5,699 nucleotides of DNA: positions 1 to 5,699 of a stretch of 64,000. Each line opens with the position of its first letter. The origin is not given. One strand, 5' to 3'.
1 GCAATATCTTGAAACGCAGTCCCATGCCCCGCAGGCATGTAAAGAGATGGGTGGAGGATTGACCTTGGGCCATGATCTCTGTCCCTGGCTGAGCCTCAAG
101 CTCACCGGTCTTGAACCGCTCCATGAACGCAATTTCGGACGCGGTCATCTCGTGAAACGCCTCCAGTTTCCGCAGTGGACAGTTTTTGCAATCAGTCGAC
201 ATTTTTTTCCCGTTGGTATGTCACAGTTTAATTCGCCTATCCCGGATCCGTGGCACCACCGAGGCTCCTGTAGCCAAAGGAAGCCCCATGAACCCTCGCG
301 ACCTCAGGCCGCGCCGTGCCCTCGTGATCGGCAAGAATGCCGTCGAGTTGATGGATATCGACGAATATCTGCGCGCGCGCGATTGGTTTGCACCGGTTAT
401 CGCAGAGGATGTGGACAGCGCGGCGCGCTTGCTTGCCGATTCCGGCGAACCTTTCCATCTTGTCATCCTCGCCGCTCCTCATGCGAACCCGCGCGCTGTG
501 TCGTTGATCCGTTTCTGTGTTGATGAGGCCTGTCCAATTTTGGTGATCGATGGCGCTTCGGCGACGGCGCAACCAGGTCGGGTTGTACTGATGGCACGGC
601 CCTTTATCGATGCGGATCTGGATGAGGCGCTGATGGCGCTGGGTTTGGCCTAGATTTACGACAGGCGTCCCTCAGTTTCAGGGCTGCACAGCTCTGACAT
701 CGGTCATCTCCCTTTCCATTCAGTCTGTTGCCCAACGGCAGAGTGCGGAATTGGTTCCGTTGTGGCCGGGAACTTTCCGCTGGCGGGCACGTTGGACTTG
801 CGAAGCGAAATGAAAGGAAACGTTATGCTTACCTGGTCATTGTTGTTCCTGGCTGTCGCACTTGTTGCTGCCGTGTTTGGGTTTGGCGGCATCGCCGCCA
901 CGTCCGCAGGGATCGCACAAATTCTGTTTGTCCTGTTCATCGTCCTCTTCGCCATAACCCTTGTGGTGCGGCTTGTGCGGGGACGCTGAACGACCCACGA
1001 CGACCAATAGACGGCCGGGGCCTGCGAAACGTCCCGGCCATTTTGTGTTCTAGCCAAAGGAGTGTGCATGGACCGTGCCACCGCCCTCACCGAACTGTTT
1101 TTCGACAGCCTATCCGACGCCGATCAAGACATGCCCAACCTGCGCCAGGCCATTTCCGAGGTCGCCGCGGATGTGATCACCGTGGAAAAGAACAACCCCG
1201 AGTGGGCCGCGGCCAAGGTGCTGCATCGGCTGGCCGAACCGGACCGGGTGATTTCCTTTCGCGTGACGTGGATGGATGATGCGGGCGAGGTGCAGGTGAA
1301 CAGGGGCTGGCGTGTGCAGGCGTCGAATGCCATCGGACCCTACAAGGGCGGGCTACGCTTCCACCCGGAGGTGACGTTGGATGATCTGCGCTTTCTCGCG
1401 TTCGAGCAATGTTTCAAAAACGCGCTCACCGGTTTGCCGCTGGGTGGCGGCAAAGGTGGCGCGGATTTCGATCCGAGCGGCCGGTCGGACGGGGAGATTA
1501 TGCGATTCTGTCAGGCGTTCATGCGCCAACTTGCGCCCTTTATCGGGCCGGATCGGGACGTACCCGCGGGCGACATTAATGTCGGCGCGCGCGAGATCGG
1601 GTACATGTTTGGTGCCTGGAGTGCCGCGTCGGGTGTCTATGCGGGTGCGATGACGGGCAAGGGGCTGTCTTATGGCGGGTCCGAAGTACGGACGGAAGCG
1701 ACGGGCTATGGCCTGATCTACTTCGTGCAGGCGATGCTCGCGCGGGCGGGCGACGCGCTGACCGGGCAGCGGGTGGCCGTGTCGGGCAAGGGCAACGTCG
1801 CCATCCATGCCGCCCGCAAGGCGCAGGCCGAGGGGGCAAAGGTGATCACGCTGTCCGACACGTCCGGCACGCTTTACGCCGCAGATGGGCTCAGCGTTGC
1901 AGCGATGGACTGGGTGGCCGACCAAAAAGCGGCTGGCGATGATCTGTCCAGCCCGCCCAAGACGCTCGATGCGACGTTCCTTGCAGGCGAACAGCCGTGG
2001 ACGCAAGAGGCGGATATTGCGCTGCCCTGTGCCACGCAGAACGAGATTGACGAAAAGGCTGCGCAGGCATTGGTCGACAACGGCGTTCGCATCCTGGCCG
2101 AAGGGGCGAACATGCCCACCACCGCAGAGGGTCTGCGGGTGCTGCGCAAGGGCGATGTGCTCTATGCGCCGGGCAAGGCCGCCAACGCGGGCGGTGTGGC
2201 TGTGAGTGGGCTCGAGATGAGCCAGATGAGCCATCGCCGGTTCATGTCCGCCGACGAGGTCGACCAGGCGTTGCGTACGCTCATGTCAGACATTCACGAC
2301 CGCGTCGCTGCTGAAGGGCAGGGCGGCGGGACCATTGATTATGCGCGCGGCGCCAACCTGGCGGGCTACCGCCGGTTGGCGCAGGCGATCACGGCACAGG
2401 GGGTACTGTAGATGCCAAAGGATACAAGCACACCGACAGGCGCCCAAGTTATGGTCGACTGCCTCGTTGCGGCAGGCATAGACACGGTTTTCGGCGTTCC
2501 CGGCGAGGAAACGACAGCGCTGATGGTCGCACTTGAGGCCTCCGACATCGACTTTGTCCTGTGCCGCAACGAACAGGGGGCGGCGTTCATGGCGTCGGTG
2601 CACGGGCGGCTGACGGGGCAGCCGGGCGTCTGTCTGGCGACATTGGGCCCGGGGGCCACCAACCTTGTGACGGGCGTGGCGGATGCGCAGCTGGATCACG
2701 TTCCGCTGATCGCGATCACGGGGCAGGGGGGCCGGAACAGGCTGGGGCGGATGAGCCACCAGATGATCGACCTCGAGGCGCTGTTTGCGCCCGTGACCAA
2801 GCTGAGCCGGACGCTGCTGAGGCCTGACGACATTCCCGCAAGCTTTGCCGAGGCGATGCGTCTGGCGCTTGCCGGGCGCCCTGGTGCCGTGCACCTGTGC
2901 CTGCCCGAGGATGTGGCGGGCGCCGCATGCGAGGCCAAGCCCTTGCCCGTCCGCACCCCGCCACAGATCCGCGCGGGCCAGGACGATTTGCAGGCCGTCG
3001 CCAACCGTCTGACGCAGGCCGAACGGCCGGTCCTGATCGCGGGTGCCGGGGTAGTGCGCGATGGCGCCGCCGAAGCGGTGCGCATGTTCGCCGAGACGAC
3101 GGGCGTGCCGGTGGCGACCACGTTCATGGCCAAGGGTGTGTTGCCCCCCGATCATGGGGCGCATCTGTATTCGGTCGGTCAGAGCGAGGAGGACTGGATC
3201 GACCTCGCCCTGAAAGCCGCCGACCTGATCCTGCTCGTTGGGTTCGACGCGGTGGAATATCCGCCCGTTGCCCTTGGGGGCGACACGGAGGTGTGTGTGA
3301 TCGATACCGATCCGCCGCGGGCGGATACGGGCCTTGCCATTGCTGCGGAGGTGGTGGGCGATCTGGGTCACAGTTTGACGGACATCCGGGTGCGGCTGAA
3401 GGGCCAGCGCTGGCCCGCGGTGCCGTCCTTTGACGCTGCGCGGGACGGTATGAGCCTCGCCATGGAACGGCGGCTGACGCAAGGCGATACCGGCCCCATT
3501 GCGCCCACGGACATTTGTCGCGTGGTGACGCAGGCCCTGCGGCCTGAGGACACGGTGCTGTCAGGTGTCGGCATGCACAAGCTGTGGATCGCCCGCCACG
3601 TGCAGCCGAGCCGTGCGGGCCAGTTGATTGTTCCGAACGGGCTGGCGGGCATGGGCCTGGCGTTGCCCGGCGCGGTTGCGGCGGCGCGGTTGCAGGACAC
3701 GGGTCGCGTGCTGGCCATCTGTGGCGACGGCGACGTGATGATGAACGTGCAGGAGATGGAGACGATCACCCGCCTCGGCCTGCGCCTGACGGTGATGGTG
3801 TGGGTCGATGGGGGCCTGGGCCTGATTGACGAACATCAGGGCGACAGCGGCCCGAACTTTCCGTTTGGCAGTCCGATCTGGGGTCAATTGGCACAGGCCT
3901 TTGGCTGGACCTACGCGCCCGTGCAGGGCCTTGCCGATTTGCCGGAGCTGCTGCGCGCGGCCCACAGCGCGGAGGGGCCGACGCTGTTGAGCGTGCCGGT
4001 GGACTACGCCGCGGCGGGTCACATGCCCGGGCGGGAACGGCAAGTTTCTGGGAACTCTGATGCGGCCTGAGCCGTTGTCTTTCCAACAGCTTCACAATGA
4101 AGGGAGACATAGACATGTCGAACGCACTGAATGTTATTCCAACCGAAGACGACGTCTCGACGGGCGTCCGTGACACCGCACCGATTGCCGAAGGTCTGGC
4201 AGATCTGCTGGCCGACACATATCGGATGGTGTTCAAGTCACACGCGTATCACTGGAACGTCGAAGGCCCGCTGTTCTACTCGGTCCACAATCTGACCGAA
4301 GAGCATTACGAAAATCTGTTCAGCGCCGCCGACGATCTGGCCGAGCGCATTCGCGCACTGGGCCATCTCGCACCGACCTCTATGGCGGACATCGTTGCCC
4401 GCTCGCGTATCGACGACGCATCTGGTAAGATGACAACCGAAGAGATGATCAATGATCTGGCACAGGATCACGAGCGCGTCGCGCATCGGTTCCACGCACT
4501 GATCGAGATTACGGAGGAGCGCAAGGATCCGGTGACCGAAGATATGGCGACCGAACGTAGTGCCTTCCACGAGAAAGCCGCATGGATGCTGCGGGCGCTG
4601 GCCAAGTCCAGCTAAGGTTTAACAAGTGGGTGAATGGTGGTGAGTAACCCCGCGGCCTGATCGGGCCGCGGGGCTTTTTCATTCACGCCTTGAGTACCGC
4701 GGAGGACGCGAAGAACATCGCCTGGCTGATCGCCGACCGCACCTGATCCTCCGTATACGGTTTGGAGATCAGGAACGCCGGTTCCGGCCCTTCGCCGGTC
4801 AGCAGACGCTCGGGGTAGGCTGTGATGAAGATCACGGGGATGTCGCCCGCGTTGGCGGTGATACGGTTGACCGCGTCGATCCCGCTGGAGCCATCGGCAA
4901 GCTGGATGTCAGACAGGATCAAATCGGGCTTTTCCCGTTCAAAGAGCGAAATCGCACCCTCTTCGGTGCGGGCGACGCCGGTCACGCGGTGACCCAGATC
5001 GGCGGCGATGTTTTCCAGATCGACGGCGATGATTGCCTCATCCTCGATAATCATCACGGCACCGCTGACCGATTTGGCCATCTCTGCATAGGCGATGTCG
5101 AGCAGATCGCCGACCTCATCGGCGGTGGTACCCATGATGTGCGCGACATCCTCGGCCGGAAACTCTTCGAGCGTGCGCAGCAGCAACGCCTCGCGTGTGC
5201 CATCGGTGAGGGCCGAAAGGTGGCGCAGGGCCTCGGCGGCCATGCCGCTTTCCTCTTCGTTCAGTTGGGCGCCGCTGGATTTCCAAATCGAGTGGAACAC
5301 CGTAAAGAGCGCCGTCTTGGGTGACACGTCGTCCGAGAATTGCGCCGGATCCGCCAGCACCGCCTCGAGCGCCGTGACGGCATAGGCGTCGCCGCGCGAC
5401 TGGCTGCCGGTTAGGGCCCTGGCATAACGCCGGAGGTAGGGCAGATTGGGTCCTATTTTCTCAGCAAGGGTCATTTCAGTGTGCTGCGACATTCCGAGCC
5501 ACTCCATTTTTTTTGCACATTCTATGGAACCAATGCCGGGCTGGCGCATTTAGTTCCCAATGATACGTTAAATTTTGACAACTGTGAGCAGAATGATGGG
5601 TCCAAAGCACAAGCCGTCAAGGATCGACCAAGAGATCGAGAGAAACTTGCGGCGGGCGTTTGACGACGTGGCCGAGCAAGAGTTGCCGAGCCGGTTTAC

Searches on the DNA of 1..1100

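Call 53: search_rna_families(source=window, start=1, end=1100, threshold=evalue, max_evalue=5)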
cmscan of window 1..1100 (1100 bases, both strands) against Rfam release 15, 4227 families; matches with E-value up to 5: 1.
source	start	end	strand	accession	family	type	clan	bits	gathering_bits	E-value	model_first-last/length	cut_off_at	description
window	876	900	+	RF00039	DicF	Gene; antisense;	-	14.3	48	4.9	1-52/52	no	DicF RNA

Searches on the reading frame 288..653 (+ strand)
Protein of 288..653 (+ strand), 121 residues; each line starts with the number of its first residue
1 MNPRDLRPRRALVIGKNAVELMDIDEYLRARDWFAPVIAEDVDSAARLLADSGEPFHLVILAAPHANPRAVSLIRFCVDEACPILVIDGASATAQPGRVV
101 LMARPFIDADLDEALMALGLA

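Call 28: search_protein_families(library=pfam, proteins=[window:288-653:+], max_evalue=0.001)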
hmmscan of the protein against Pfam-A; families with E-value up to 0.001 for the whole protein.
window:288-653:+ (121 aa): 0 families

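Call 56: search_protein_families(library=ncbifam, proteins=[window:288-653:+], max_evalue=0.01)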
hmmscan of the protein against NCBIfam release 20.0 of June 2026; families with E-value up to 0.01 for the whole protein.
window:288-653:+ (121 aa): 0 families

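Call 71: search_solved_structures(query=window:288-653:+, max_evalue=1)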
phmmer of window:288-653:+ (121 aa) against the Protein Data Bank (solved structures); distinct sequences matched with E-value up to 1: 0.

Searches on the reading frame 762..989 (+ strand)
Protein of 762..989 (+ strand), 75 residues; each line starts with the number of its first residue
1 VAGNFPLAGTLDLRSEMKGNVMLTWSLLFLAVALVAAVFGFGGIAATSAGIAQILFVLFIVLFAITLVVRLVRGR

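Call 13: search_protein_families(library=pfam, proteins=[window:762-989:+], max_evalue=0.01)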
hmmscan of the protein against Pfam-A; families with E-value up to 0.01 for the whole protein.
window:762-989:+ (75 aa): 2 families
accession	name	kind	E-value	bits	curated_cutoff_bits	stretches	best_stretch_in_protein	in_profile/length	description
PF07043.18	DUF1328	-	4.9e-13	49.6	27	1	27-65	1-39/39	Protein of unknown function (DUF1328)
PF09221.15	Bacteriocin_IId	-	0.0023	18.6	23.6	1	20-55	16-50/67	Bacteriocin class IId cyclical uberolysin-like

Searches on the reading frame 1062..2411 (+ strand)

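Call 13: search_protein_families(library=pfam, proteins=[window:1062-2411:+], max_evalue=0.01)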
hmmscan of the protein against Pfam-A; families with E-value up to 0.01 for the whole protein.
window:1062-2411:+ (449 aa): 3 families
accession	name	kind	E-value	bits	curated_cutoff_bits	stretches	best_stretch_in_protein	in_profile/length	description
PF00208.27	ELFV_dehydrog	-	1.7e-73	247.7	23.4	1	205-447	1-241/241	Glutamate/Leucine/Phenylalanine/Valine dehydrogenase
PF02812.23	ELFV_dehydrog_N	-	4e-51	172.5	25.3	1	60-186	1-127/129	Glu/Leu/Phe/Val dehydrogenase, dimerisation domain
PF13241.12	NAD_binding_7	-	0.00053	21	22.1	1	233-339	5-84/104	Putative NAD(P)-binding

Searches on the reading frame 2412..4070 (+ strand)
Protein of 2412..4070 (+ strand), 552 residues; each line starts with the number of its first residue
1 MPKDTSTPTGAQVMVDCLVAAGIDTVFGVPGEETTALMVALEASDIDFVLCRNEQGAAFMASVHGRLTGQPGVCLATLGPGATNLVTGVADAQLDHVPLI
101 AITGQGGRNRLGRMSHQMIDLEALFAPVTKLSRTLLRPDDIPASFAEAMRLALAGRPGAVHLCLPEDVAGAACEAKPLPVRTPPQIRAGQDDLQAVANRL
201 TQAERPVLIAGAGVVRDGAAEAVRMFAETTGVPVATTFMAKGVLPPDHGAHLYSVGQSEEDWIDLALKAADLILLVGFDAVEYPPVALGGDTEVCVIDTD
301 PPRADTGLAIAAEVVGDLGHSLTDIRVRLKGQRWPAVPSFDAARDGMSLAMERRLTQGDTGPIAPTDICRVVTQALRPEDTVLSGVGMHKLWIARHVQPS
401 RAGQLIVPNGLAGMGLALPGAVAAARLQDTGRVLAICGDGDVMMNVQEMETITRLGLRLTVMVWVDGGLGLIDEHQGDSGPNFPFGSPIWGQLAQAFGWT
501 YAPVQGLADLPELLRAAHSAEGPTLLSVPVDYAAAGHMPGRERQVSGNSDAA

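Call 13: search_protein_families(library=pfam, proteins=[window:2412-4070:+], max_evalue=0.01)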
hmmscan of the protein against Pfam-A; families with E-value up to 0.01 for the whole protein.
window:2412-4070:+ (552 aa): 3 families
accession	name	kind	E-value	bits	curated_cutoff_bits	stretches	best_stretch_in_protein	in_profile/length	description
PF02776.23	TPP_enzyme_N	-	1.4e-37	128.5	26.8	1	9-123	2-118/119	Thiamine pyrophosphate enzyme, N-terminal TPP binding domain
PF02775.26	TPP_enzyme_C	-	1.2e-26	93.8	21.9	1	385-528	1-151/151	Thiamine pyrophosphate enzyme, C-terminal TPP binding domain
PF00205.28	TPP_enzyme_M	-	3.8e-26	91.9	30.4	1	193-323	1-135/137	Thiamine pyrophosphate enzyme, central domain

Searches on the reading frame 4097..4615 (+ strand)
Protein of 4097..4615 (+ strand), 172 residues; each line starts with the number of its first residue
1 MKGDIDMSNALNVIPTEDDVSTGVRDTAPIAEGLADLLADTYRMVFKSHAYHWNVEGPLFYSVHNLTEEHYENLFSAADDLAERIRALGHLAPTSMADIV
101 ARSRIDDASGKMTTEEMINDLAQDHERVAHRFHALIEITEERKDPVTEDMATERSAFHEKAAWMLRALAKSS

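Call 13: search_protein_families(library=pfam, proteins=[window:4097-4615:+], max_evalue=0.01)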
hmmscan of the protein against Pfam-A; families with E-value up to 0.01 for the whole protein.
window:4097-4615:+ (172 aa): 1 family
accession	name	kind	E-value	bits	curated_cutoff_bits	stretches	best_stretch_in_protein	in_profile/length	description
PF00210.30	Ferritin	-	1.8e-27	96.4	24.5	1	32-169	2-136/142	Ferritin-like domain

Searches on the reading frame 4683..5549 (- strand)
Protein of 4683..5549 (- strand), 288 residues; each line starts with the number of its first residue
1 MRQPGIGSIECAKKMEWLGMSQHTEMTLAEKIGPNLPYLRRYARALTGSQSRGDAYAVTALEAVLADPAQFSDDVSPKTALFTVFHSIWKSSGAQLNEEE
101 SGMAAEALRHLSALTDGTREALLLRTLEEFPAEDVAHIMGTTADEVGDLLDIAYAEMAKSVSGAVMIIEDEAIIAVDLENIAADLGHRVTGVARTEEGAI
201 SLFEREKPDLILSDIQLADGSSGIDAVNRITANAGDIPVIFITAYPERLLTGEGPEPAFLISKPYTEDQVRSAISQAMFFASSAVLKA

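Call 13: search_protein_families(library=pfam, proteins=[window:4683-5549:-], max_evalue=0.01)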
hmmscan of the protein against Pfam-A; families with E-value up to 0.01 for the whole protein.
window:4683-5549:- (288 aa): 4 families
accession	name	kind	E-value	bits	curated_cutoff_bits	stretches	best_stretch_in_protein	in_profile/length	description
PF22029.2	PhyR_sigma2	-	5.4e-25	87.6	27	1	32-86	1-55/55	Sigma2 domain of PhyR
PF00072.30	Response_reg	-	2e-13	50.9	30.2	1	165-274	1-110/111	Response regulator receiver domain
PF22233.2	PhyR_sigma-like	-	8.5e-12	45.1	27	1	111-159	1-49/50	Response regulator PhyR, sigma-like domain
PF08281.18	Sigma70_r4_2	-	0.00034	20.6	25.7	1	111-143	8-40/54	Sigma-70, region 4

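Call 58: search_solved_structures(query=window:4683-5507:-, max_evalue=1e-10)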
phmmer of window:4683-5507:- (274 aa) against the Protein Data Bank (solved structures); distinct sequences matched with E-value up to 1e-10: 12.
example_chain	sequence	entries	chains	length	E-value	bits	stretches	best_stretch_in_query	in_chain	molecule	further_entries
9by5_A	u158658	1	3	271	1.6e-104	352.1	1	13-274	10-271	Response regulator receiver protein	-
9cb6_A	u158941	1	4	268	6.7e-91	307.5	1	12-273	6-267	Response regulator receiver protein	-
4g97_A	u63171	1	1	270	1.3e-73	251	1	12-270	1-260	Response regulator receiver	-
3n0r_A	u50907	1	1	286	4.2e-69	236.2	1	9-270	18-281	Response regulator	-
5uxw_A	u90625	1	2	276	1e-65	225.1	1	12-270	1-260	Sensory transduction regulatory protein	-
5uxv_A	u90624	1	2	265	4.3e-65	223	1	12-270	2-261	Sensory transduction regulatory protein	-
4qic_A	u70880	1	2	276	6.6e-65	222.4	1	12-270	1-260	Sensory transduction regulatory protein, Anti-anti-sigma factor PhyR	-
2n9u_A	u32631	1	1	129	5e-38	134.4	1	150-270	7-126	Response regulator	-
2lfw_A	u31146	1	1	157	9.4e-27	97.5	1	12-148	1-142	PhyR sigma-like domain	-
3t0y_A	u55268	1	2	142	1.9e-20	76.8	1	11-143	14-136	Response regulator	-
1s8n_A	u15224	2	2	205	8.4e-11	45.2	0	146-262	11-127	putative antiterminator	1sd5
9xzo_A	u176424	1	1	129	8.6e-11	45.2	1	150-261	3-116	De novo protein M1X0B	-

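Call 59: find_related_loci(query=window:4683-5507:-, collection=metagenome_contigs, flank=10000)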
Query window:4683-5507:- (274 aa) in metagenome_contigs; peptide patterns used: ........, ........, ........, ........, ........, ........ (x = any residue, [..] = any of these).
549 stretches matched a pattern; 328 encode a relative of the query (tblastn E <= 1e-3); the best 80 are kept; 80 distinct loci.
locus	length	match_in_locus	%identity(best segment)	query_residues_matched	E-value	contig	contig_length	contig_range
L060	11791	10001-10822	99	1-274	0e+0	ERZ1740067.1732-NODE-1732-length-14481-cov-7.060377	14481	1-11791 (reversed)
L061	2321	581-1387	73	6-274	2e-139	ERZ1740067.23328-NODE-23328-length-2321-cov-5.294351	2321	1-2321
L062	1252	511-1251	75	5-251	9e-129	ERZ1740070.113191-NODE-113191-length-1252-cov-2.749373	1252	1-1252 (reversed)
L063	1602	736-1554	66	2-274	3e-126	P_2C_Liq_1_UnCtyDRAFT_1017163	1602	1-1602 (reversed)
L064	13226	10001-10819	66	2-274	5e-115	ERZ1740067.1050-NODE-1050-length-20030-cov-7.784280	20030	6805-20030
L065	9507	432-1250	65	2-274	5e-115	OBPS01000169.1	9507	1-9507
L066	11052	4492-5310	65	2-274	2e-114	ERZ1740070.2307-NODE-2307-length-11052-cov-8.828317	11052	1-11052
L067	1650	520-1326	65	6-274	4e-122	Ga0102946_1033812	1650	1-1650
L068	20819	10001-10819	65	2-274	4e-113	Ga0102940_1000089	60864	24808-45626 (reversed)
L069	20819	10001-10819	65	2-274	3e-113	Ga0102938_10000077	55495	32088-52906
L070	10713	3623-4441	65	2-274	3e-113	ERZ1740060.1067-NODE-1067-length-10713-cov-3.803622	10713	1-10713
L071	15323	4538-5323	65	14-273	4e-112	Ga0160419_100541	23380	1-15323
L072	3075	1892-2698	67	6-274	5e-115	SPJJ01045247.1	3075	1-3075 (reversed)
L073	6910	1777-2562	65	14-273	1e-111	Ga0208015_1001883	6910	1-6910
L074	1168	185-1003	62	1-273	6e-120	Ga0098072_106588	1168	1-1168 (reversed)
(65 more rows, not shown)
